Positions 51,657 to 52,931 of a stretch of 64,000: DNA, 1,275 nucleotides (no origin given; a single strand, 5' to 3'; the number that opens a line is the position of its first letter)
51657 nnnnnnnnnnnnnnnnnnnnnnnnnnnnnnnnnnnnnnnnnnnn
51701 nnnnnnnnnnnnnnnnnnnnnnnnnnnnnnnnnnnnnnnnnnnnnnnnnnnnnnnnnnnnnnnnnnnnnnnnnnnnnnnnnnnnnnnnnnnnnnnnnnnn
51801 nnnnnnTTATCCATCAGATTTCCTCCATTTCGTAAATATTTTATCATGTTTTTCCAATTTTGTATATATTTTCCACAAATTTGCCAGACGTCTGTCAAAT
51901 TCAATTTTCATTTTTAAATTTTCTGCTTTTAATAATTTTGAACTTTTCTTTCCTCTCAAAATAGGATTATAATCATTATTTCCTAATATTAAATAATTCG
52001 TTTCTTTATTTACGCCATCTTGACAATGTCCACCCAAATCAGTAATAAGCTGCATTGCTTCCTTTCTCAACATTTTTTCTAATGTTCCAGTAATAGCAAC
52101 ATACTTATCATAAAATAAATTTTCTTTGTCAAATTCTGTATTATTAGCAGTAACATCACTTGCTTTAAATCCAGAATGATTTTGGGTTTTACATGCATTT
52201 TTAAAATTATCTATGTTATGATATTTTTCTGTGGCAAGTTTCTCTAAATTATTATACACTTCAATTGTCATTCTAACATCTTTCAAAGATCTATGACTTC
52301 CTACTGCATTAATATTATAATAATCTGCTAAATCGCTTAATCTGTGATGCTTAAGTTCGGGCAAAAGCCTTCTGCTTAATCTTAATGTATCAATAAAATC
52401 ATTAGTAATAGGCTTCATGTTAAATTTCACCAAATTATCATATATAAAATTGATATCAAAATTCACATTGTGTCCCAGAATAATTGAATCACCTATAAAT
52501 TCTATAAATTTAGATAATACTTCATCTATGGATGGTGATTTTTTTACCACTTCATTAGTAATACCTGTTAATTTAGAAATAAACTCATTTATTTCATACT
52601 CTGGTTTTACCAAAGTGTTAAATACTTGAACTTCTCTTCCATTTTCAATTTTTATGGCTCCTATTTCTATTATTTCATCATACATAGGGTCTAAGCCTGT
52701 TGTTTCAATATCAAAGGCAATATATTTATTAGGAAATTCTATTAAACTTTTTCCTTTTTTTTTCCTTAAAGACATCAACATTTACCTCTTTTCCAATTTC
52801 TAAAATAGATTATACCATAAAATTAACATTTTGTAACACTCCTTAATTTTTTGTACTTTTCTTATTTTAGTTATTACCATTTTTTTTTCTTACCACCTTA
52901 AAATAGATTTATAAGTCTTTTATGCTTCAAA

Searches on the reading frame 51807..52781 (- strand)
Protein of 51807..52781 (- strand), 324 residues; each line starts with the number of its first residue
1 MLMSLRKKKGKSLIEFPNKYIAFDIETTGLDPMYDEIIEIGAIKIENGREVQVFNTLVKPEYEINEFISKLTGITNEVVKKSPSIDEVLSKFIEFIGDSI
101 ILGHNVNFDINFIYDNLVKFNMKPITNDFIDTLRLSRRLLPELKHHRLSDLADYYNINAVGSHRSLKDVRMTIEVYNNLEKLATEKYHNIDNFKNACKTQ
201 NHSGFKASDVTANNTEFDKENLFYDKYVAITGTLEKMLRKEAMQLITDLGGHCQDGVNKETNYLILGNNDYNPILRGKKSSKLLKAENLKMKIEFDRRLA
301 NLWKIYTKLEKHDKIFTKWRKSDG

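Call 3: search_protein_families(library=pfam, proteins=[window:51807-52781:-], max_evalue=0.01)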
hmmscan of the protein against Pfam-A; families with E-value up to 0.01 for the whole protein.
window:51807-52781:- (324 aa): 5 families
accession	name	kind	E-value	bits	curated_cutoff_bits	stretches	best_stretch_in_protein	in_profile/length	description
PF00929.31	RNase_T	-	1.3e-44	153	24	1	21-176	1-164/164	Exonuclease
PF00533.33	BRCT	-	4.4e-10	40.1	21.3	1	219-293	2-68/78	BRCA1 C Terminus (BRCT) domain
PF01612.26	DNA_pol_A_exo1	-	2.3e-07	31.2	23.6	1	13-156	13-128/173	3'-5' exonuclease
PF13482.12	RNase_H_2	-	1e-06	29.2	22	1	23-159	3-117/165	RNase_H superfamily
PF18136.6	DNApol_Exo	-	0.0033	17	26.7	0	97-135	131-166/282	DNA mitochondrial polymerase exonuclease domain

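Call 4: search_protein_families(library=padloc, proteins=[window:51807-52781:-], max_evalue=0.01)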
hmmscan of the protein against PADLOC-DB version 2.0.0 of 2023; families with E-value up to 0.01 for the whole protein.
window:51807-52781:- (324 aa): 6 families
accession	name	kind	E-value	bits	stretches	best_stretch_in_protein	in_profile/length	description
PDLC01247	DEDDh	-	1.7e-43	146.6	1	21-176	1-138/139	"CAS-I,CAS-II,CAS-III,CAS-IV,CAS-V,CAS-VI; associated"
PDLC05027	PDC-S48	-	3e-29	100.3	1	19-192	5-179/411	-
PDLC05028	PDC-S48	-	9.6e-25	85.1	1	19-186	19-186/512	-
PDLC03802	RTasHel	-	4.4e-07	27.1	1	21-196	402-536/675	DRT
PDLC00753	Effector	-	1.3e-05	23.1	1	19-184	7-181/184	Exonuclease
PDLC03817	RTasSbcB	-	2.5e-05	21.5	1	20-47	2-29/436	DRT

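Call 46: find_homologous_proteins(query=window:51807-52781:-, max_evalue=1e-20)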
Query window:51807-52781:- (324 aa): 6087 proteins with E <= 1e-20 among 8000 candidates; the best 120 are listed.
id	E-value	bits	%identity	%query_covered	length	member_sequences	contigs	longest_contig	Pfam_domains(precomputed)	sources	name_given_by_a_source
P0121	5.3e-210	714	100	99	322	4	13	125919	PF00929.32,PF01612.27,PF00533.34,PF13482.13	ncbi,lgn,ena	-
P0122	2.8e-164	564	87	90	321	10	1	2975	PF00929.32,PF01612.27,PF00533.34,PF13482.13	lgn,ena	-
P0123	2.0e-163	561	86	90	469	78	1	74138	PF00929.32,PF01612.27,PF00533.34,PF13482.13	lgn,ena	-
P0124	1.9e-157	542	83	89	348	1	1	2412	PF00929.32,PF01612.27,PF00533.34,PF13482.13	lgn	-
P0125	3.4e-157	541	83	89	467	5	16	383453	PF00929.32,PF01612.27,PF00533.34,PF13482.13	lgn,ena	-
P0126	5.4e-156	537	82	90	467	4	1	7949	PF00929.32,PF01612.27,PF00533.34,PF13482.13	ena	-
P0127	2.3e-149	515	80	89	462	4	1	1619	PF00929.32,PF01612.27,PF00533.34,PF13482.13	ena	-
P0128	3.0e-148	511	78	89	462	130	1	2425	PF00929.32,PF01612.27,PF00533.34,PF13482.13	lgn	-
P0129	7.1e-148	510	78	89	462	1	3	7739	PF00929.32,PF01612.27,PF00533.34,PF13482.13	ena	-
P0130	1.0e-147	510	78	89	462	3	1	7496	PF00929.32,PF01612.27,PF00533.34,PF13482.13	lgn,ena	-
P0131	1.5e-147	509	78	89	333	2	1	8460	PF00929.32,PF01612.27,PF00533.34,PF13482.13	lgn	-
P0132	1.5e-147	509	78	89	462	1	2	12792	PF00929.32,PF01612.27,PF00533.34,PF13482.13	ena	-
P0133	6.9e-147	507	78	89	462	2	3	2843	PF00929.32,PF01612.27,PF00533.34,PF13482.13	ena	-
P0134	1.1e-146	506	78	89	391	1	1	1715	PF00929.32,PF01612.27,PF00533.34,PF13482.13,PF01594.23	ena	-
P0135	3.1e-146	505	77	89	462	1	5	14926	PF00929.32,PF01612.27,PF00533.34,PF13482.13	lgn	-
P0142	4.8e-144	498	75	90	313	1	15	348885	PF00929.32,PF00533.34,PF13482.13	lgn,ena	-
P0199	7.9e-119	415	65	89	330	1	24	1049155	PF00929.32,PF00533.34,PF13482.13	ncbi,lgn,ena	-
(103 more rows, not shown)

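Call 48: find_encoding_contigs(protein=P0125, flank=8000, max_places=3)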
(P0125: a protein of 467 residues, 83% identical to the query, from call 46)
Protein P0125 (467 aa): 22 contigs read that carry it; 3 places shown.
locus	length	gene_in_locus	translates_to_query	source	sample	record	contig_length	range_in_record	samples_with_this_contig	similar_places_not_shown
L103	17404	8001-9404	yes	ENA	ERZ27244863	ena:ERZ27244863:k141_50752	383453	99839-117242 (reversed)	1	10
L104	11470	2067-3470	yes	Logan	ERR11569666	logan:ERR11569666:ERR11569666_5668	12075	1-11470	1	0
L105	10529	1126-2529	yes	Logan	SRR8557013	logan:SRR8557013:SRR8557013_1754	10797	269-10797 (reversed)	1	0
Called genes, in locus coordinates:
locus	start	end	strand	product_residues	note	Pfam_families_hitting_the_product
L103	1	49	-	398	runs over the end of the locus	PF14659:Phage_int_SAM_3, PF00589:Phage_integrase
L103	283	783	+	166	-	PF08937:ThsB_TIR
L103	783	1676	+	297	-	PF20016:ThsA_Macro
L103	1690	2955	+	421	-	-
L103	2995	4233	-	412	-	PF19553:DUF6076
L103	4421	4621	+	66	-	PF12728:HTH_17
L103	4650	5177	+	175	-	PF09681:Phage_rep_org_N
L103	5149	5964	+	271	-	PF01695:IstB_IS21, PF00308:Bac_DnaA, PF20720:nSTAND3 (weak)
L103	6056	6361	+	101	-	PF02195:ParB_N (weak)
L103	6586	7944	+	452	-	PF03432:Relaxase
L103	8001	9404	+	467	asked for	PF01612:DNA_pol_A_exo1 (faint), PF00929:RNase_T, PF13482:RNase_H_2 (weak), PF00533:BRCT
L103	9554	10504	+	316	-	PF02086:MethyltransfD12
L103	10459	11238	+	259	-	PF13847:Methyltransf_31 (faint), PF01555:N6_N4_Mtase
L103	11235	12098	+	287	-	PF04556:DpnII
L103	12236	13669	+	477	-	-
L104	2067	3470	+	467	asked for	PF01612:DNA_pol_A_exo1 (faint), PF00929:RNase_T, PF13482:RNase_H_2 (weak), PF00533:BRCT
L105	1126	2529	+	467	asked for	PF01612:DNA_pol_A_exo1 (faint), PF00929:RNase_T, PF13482:RNase_H_2 (weak), PF00533:BRCT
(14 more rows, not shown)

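Call 58: search_protein_families(library=padloc, proteins=[P0125, P0142, P0199], max_evalue=0.001)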
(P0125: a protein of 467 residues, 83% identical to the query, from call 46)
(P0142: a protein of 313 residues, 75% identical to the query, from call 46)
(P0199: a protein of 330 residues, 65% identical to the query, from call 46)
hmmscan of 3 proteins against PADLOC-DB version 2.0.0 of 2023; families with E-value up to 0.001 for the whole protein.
P0125 (467 aa): 6 families
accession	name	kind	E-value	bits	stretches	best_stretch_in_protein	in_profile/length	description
PDLC01247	DEDDh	-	5.9e-46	154.6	1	19-174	1-138/139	"CAS-I,CAS-II,CAS-III,CAS-IV,CAS-V,CAS-VI; associated"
PDLC05027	PDC-S48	-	5.8e-33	112.6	1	17-181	5-170/411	-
PDLC05028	PDC-S48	-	1.1e-27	94.8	1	17-177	19-179/512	-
PDLC03802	RTasHel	-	7.4e-08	29.7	1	19-180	402-522/675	DRT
PDLC00753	Effector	-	2.2e-06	25.6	1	18-180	8-179/184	Exonuclease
PDLC03817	RTasSbcB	-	0.00077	16.5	0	18-51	2-36/436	DRT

P0142 (313 aa): 6 families
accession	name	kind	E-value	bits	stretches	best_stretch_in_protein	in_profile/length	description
PDLC01247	DEDDh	-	9.6e-45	150.7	1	19-174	1-138/139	"CAS-I,CAS-II,CAS-III,CAS-IV,CAS-V,CAS-VI; associated"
PDLC05027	PDC-S48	-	8.6e-33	112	1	16-180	4-169/411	-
PDLC05028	PDC-S48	-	7.5e-28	95.3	1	17-177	19-179/512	-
PDLC03802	RTasHel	-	1.6e-06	25.2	1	19-175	402-509/675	DRT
PDLC03817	RTasSbcB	-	1.1e-05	22.6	1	18-49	2-34/436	DRT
PDLC00753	Effector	-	0.00031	18.6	1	17-180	7-179/184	Exonuclease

P0199 (330 aa): 6 families
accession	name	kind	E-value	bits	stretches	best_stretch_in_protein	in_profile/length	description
PDLC01247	DEDDh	-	2.6e-44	149.3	1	37-192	1-138/139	"CAS-I,CAS-II,CAS-III,CAS-IV,CAS-V,CAS-VI; associated"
PDLC05027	PDC-S48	-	5.5e-33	112.7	1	35-200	5-171/411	-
PDLC05028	PDC-S48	-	2.2e-23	80.6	1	35-196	19-180/512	-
PDLC03802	RTasHel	-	6.4e-08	29.9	1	26-208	386-521/675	DRT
PDLC03817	RTasSbcB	-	9.2e-05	19.6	1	36-66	2-32/436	DRT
PDLC00753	Effector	-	0.00019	19.3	1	36-197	8-178/184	Exonuclease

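Call 77: search_protein_families(library=ncbifam, proteins=[window:51807-52781:-], max_evalue=0.001)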
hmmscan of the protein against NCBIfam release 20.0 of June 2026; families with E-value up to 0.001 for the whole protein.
window:51807-52781:- (324 aa): 33 families (the best 25 are shown)
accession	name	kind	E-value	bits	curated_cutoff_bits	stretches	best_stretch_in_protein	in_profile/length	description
NF005906.0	PRK07883.1-4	equivalog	1.5e-55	188.6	495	1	19-201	7-188/563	DEDD exonuclease domain-containing protein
NF001688.0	PRK00448.1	equivalog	1.4e-53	182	873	1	18-201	423-607/1445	PolC-type DNA polymerase III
TIGR01405.1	polC_Gram_pos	equivalog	1e-49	169.2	1043.45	1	18-202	189-375/1211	DNA polymerase III subunit alpha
NF005907.0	PRK07883.1-5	equivalog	1.2e-45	156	454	1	20-199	30-212/584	DEDD exonuclease domain-containing protein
NF005289.0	PRK06807.1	equivalog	1.8e-44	152.2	335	1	15-190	5-179/313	3'-5' exonuclease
NF005905.0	PRK07883.1-3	equivalog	2.4e-41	142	508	1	20-196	26-205/581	DEDD exonuclease domain-containing protein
TIGR01407.1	dinG_rel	hypoth_equivalog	1.6e-40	139.2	547.7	1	20-175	2-157/889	putative DnaQ family exonuclease/DinG family helicase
NF006316.0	PRK08517.1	equivalog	1.5e-39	136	247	1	19-182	71-233/270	3'-5' exonuclease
NF005981.0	PRK08074.1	equivalog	7.6e-38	130.1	789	1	18-183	3-170/931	ATP-dependent DNA helicase DinG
NF005836.0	PRK07740.1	equivalog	1.9e-35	122.5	261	1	20-184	61-227/244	hypothetical protein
NF005904.0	PRK07883.1-2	equivalog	1.7e-34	119.1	969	1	15-191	27-206/584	DEDD exonuclease domain-containing protein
TIGR00573.1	dnaq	subfamily_domain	5.5e-32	111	71.5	1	19-191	8-185/217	exonuclease, DNA polymerase III, epsilon subunit family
NF004964.0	PRK06310.1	equivalog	1.8e-31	109.4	236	1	18-181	7-172/250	DNA polymerase III subunit epsilon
NF004844.0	PRK06195.1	equivalog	1.4e-29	103.5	373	1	20-292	3-290/309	DNA polymerase III subunit epsilon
NF005903.0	PRK07883.1-1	equivalog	2.5e-29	102.2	1038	1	23-188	45-219/642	DEDD exonuclease domain-containing protein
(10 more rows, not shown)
